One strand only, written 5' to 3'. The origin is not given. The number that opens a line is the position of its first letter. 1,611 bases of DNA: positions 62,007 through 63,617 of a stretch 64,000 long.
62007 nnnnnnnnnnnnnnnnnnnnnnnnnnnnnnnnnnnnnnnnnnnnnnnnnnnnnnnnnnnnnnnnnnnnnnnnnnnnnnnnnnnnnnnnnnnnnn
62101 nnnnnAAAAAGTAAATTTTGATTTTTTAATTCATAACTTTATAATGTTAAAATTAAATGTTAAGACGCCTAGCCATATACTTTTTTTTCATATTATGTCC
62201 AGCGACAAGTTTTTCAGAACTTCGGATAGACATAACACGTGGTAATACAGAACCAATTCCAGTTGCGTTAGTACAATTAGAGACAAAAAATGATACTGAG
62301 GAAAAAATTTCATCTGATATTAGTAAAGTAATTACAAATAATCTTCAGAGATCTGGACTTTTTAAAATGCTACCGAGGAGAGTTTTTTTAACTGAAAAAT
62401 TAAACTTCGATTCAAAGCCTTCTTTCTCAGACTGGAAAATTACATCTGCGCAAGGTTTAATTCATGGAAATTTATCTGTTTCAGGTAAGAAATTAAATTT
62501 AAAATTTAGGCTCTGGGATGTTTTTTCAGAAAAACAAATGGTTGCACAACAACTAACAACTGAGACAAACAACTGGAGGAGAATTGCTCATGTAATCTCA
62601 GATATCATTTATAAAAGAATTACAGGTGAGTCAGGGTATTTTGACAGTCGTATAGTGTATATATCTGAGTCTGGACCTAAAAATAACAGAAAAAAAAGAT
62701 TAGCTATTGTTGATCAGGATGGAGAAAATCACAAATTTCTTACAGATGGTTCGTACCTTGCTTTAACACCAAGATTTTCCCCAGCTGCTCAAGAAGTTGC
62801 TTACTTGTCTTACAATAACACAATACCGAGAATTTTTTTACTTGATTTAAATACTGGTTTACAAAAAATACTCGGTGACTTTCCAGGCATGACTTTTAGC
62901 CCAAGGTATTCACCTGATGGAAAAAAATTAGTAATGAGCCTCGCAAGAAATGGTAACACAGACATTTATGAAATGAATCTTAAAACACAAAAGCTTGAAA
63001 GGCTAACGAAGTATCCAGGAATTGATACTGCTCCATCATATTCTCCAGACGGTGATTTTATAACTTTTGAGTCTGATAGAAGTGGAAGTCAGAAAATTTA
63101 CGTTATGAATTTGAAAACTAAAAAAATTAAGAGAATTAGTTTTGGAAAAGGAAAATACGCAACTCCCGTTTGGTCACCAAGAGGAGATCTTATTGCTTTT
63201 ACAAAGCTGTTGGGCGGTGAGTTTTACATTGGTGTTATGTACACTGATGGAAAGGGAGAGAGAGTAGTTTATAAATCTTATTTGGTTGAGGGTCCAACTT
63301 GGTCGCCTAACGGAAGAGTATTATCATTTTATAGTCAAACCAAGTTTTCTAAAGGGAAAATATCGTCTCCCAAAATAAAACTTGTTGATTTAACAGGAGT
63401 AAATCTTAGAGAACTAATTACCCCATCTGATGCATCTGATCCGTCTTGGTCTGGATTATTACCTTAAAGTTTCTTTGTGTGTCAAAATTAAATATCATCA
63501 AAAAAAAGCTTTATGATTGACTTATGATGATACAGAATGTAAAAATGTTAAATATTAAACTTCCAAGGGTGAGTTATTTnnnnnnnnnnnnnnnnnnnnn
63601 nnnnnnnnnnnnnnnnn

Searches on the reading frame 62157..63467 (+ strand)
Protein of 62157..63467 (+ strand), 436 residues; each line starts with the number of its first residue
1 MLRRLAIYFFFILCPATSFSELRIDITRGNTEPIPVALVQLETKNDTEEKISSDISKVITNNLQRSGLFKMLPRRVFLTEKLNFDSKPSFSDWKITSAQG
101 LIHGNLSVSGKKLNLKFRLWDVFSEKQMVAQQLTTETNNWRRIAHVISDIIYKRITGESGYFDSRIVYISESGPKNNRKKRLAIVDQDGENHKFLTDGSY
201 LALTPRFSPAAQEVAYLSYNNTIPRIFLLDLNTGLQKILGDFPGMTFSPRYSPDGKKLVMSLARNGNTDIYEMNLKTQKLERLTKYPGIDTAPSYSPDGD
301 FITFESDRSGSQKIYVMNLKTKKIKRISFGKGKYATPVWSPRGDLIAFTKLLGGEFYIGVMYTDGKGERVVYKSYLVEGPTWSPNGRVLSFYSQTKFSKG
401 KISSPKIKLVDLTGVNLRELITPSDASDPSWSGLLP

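Call 23: search_protein_families(library=ncbifam, proteins=[window:62157-63467:+], max_evalue=1e-8)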
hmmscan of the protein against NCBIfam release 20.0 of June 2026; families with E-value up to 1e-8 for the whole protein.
window:62157-63467:+ (436 aa): 5 families
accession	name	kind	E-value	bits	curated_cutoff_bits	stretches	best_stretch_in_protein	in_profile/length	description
TIGR02800.1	propeller_TolB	equivalog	3.2e-124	415.1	343.15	1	17-432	6-418/418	Tol-Pal system beta propeller repeat protein TolB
NF003124.0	PRK04043.1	equivalog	2.7e-33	115.4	428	1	9-329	5-318/419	Tol-Pal system protein TolB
NF002183.0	PRK01029.1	equivalog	6.4e-32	111.1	405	1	17-354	21-349/429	Tol-Pal system protein TolB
NF053518.1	DipepPtdsDpp5Prph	equivalog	9.9e-18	64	900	0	172-260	34-122/655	dipeptidyl-peptidase Dpp5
NF033523.0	lasso_peptidase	equivalog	2.9e-12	46.1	400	0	325-396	81-153/638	Atxe2 family lasso peptide isopeptidase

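Call 33: find_encoding_contigs(protein=window:62157-63467:+, flank=10000, max_places=4)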
Protein window:62157-63467:+ (436 aa): 24 contigs read that carry it; 4 places shown.
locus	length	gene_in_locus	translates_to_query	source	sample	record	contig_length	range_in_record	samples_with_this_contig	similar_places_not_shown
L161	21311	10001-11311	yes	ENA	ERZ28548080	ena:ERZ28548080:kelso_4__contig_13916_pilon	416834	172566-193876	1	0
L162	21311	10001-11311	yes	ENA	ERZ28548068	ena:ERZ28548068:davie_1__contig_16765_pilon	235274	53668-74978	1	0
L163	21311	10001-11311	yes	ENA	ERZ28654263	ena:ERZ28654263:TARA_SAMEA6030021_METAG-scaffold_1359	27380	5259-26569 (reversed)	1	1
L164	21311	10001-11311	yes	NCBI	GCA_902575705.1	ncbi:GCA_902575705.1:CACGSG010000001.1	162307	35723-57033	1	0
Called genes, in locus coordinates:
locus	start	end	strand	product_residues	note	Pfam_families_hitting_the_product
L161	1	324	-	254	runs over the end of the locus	PF00459:Inositol_P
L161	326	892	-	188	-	PF08207:EFP_N, PF01132:EFP, PF09285:Elong-fact-P_C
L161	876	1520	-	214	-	PF02581:TMP-TENI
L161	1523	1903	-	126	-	-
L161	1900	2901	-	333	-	PF00044:Gp_dh_N, PF02800:Gp_dh_C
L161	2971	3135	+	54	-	-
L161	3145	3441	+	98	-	PF05164:ZapA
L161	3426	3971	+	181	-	PF01812:5-FTHF_cyc-lig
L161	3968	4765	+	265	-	PF00149:Metallophos, PF13277:YmdB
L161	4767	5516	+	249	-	PF20772:TACO1_YebC_N, PF01709:Transcrip_reg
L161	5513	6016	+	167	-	PF02075:RuvC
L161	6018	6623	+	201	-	PF01330:RuvA_N, PF14520:HHH_5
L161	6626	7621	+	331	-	PF05496:RuvB_N, PF00004:AAA, PF07728:AAA_5 (weak), PF17864:AAA_lid_4, PF05491:WHD_RuvB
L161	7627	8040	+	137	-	PF13279:4HBT_2 (weak), PF03061:4HBT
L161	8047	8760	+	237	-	PF01618:MotA_ExbB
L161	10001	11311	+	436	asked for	PF04052:TolB_N, PF00930:DPPIV_N (faint), PF26550:Tricorn_2nd, PF26549:Tricorn_N (weak), PF07676:PD40 (weak), PF26549:Tricorn_N, PF07676:PD40, PF26550:Tricorn_2nd (weak)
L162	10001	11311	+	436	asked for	PF04052:TolB_N, PF00930:DPPIV_N (faint), PF26550:Tricorn_2nd, PF26549:Tricorn_N (weak), PF07676:PD40 (weak), PF26549:Tricorn_N, PF07676:PD40, PF26550:Tricorn_2nd (weak)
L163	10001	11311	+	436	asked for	PF04052:TolB_N, PF00930:DPPIV_N (faint), PF26550:Tricorn_2nd, PF26549:Tricorn_N (weak), PF07676:PD40 (weak), PF26549:Tricorn_N, PF07676:PD40, PF26550:Tricorn_2nd (weak)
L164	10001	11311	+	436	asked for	PF04052:TolB_N, PF00930:DPPIV_N (faint), PF26550:Tricorn_2nd, PF26549:Tricorn_N (weak), PF07676:PD40 (weak), PF26549:Tricorn_N, PF07676:PD40, PF26550:Tricorn_2nd (weak)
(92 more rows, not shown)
